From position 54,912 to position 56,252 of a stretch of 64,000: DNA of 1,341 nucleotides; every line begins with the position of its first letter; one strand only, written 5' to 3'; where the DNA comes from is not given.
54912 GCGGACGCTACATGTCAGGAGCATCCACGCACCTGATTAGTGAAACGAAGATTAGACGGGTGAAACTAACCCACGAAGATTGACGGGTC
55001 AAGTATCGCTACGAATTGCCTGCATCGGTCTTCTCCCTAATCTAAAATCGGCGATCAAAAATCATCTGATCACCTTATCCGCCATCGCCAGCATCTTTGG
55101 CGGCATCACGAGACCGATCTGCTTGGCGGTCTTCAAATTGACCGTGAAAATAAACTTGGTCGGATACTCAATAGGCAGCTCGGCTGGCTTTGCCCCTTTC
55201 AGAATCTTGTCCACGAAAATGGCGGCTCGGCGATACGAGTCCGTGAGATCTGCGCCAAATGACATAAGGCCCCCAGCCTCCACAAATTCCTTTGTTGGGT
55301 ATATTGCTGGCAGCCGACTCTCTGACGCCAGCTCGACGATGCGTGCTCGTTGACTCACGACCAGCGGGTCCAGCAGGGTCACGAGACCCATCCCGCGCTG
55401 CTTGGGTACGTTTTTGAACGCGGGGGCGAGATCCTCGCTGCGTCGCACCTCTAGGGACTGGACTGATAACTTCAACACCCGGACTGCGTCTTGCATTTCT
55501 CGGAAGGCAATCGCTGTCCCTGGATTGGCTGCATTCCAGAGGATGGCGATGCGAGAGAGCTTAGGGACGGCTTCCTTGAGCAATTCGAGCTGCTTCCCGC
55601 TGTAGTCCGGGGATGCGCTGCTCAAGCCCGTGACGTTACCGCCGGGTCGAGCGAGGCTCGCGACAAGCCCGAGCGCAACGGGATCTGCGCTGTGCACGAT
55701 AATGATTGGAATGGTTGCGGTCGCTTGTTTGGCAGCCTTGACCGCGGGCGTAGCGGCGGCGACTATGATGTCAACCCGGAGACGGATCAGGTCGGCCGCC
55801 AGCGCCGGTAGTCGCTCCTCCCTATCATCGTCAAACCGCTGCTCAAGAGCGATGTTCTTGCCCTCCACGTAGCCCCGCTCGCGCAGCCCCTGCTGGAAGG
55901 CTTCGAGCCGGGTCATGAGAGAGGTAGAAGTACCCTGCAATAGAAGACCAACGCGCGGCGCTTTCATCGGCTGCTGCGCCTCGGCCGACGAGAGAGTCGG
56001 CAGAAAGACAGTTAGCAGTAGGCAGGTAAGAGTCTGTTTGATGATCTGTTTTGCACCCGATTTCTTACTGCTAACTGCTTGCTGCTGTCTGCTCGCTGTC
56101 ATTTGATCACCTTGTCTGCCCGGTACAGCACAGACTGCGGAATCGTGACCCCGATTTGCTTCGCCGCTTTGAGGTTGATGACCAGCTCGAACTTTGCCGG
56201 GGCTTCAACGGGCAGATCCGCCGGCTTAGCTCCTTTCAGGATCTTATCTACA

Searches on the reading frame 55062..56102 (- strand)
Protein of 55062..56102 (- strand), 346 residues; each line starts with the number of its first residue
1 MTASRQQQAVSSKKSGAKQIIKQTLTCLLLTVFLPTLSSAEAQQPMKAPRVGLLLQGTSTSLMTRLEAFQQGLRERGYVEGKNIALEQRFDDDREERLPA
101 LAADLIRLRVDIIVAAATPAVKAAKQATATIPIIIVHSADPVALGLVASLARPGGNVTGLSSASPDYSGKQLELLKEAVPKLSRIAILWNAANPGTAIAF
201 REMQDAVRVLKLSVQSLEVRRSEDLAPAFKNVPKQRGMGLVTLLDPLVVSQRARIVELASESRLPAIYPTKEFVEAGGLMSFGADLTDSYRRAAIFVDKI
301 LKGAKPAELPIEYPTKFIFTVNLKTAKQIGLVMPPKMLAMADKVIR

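Call 37: find_encoding_contigs(protein=window:55062-56102:-, flank=10000, max_places=1)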
Protein window:55062-56102:- (346 aa): 23 contigs read that carry it; 1 place shown.
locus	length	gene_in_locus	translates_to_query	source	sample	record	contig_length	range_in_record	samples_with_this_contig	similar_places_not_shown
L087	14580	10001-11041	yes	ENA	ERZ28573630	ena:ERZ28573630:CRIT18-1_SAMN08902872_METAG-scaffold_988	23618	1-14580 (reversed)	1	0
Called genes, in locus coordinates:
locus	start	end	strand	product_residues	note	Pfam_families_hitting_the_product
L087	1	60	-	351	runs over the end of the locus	PF04909:Amidohydro_2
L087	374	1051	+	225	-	-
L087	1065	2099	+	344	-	PF13379:NMT1_2, PF09084:NMT1, PF12974:Phosphonate-bd (weak)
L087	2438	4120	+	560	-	PF07969:Amidohydro_3, PF01979:Amidohydro_1 (weak)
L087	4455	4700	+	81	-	-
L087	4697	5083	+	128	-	PF01850:PIN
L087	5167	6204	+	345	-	PF04392:ABC_sub_bind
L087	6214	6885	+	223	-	PF03070:TENA_THI-4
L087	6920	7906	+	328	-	PF04392:ABC_sub_bind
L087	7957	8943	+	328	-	PF13458:Peripla_BP_6 (weak), PF04392:ABC_sub_bind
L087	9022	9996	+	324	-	PF04392:ABC_sub_bind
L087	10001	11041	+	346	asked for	PF04392:ABC_sub_bind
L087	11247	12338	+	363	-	PF02746:MR_MLE_N, PF13378:MR_MLE_C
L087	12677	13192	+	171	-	PF00211:Guanylate_cyc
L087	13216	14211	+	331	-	PF13379:NMT1_2, PF09084:NMT1, PF12974:Phosphonate-bd (weak)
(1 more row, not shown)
